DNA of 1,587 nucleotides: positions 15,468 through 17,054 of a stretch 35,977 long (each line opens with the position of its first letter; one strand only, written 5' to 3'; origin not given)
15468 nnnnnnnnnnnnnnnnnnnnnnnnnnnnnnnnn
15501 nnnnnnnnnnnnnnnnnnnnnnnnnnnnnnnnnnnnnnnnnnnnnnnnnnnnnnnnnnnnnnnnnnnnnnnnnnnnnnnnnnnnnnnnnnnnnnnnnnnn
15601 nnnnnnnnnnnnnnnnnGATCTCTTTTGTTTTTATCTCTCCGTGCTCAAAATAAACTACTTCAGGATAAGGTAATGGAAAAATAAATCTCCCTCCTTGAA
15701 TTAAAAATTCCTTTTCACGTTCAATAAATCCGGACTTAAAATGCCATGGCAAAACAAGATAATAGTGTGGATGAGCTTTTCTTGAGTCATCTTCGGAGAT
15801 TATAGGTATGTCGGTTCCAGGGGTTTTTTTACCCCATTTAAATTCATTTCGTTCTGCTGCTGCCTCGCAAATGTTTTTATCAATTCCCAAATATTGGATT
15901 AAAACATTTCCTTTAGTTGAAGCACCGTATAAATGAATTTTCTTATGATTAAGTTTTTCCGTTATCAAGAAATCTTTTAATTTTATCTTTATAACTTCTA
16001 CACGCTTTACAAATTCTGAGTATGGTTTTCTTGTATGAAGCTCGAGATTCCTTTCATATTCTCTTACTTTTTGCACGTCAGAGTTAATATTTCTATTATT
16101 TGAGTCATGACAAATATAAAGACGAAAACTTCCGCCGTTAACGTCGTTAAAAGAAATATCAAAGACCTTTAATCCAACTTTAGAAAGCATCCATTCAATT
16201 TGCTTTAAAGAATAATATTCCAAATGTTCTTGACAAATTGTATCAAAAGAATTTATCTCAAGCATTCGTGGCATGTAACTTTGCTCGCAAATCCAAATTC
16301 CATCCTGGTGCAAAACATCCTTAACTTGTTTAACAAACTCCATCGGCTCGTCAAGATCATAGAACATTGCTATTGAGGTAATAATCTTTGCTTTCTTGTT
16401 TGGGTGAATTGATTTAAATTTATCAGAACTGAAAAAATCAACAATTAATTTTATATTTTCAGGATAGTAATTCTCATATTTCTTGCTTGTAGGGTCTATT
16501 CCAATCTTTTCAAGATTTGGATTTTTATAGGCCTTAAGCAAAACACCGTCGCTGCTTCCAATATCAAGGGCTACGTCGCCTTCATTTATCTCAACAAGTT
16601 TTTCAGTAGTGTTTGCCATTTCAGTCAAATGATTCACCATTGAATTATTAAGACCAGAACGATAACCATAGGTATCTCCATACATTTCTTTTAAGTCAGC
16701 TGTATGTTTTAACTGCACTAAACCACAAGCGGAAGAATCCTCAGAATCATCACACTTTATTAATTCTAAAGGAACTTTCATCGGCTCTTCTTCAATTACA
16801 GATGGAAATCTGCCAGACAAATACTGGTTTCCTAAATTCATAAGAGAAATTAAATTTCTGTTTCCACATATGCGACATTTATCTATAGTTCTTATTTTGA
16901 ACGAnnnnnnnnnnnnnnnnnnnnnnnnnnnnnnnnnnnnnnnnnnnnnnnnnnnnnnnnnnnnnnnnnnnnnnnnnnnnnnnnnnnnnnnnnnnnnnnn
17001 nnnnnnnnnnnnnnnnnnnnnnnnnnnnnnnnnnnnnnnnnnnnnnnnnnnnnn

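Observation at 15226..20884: Compact GDP-deoxyhexose tailoring module built from duplicated parts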

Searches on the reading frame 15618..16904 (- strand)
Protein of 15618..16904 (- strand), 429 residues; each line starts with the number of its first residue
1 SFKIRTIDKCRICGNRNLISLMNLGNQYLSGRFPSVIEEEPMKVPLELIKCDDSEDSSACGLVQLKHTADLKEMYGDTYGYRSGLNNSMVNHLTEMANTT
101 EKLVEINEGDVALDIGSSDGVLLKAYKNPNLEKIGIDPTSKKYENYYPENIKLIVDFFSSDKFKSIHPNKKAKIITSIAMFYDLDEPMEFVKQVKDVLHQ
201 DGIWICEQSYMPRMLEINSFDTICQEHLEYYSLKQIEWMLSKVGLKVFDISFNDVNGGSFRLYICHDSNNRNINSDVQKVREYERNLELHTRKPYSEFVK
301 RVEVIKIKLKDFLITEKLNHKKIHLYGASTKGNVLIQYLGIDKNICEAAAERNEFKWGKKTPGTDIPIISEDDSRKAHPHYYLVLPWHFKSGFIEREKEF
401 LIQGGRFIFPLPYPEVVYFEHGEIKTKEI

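Call 59: search_solved_structures(query=window:15618-16904:-, max_evalue=1e-20, show_alignments=3)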
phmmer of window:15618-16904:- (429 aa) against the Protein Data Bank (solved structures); distinct sequences matched with E-value up to 1e-20: 10.
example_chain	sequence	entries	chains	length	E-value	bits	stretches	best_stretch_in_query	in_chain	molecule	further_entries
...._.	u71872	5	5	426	6.4e-53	183.1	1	5-417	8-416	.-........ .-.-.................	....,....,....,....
4e2w_A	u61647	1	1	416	6.7e-33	117.1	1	9-412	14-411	TcaB9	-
3ndi_A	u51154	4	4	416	1.2e-32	116.3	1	9-412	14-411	Methyltransferase | TcaB9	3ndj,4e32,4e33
4e2x_A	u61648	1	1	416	1.2e-32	116.3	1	9-412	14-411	TcaB9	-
4e30_A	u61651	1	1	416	1.7e-32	115.7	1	9-412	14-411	TcaB9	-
4e2y_A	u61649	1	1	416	3.1e-32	114.9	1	9-412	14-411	TcaB9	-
4e31_A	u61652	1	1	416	4.3e-32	114.4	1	9-412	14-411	TcaB9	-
4e2z_A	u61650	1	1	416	1.1e-31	113.1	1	9-412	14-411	TcaB9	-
5t64_A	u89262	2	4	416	4.6e-30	107.7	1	9-414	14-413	Sugar 3-C-methyl transferase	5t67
5t6b_A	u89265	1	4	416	3.3e-29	104.9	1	9-412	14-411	Sugar 3-C-methyl transferase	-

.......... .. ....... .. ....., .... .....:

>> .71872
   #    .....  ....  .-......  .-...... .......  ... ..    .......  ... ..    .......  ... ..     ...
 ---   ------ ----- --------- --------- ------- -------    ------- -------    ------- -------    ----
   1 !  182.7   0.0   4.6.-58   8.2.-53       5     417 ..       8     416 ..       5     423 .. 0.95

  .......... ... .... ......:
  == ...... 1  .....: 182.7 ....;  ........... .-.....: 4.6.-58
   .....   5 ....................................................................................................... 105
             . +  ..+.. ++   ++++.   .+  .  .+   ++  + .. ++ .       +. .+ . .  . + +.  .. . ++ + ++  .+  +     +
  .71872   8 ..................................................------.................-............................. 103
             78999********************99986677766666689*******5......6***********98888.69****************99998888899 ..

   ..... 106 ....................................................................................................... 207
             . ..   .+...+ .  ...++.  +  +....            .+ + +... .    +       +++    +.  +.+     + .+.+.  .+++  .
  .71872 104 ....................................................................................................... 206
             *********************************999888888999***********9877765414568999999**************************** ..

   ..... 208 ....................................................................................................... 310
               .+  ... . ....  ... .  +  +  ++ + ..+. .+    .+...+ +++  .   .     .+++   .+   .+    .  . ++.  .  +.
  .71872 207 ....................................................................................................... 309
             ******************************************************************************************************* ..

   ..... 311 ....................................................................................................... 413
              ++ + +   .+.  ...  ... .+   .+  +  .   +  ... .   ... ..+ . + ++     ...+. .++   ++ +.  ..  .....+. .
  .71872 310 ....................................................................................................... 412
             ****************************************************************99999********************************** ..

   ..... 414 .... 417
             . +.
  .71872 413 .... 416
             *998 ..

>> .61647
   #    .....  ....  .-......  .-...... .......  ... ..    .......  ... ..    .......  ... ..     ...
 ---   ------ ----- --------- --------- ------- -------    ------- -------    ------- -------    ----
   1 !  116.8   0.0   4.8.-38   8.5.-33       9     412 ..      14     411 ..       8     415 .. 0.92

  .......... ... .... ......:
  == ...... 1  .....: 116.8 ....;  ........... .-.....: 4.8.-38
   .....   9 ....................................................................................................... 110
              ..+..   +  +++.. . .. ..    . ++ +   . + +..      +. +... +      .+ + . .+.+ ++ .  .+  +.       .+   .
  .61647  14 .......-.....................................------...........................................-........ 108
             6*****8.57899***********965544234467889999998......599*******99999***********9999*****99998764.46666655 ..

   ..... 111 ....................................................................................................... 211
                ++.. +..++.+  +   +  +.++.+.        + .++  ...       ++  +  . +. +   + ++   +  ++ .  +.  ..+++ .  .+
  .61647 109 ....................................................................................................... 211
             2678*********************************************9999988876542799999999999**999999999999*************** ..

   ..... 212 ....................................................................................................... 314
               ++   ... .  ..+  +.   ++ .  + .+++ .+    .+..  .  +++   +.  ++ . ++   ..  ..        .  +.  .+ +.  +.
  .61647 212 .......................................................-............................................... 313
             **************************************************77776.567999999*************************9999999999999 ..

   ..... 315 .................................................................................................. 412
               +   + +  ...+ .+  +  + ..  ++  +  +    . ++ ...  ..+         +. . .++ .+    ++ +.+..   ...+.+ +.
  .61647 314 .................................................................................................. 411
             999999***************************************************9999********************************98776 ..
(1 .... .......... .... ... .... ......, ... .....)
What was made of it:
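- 15654..16892 (-): C-methyltransferase domain of B (about residues 364-776): a zinc-binding subdomain, a SAM-binding domain and a C-terminal domain. Glu585 and His586 align with TcaB9 Glu224 and His225 (call 59).
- On Sugar C-methyltransferase (TylC3/TcaB9/MtmC type): Glu585 and His586 align with it (call 59). They are replaced by Tyr541 and Cys583 (call 59).
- TcaB9 His181 and Tyr222 are replaced by Tyr and Cys (call 59). MtmC (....) is the closest solved relative of the C-methyltransferase domain (call 59). Two sugar-pocket residues of TcaB9, His181 and Tyr222, are replaced in the GMD-linked clade (call 59). All solved relatives that match are C-3 enzymes (call 59).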
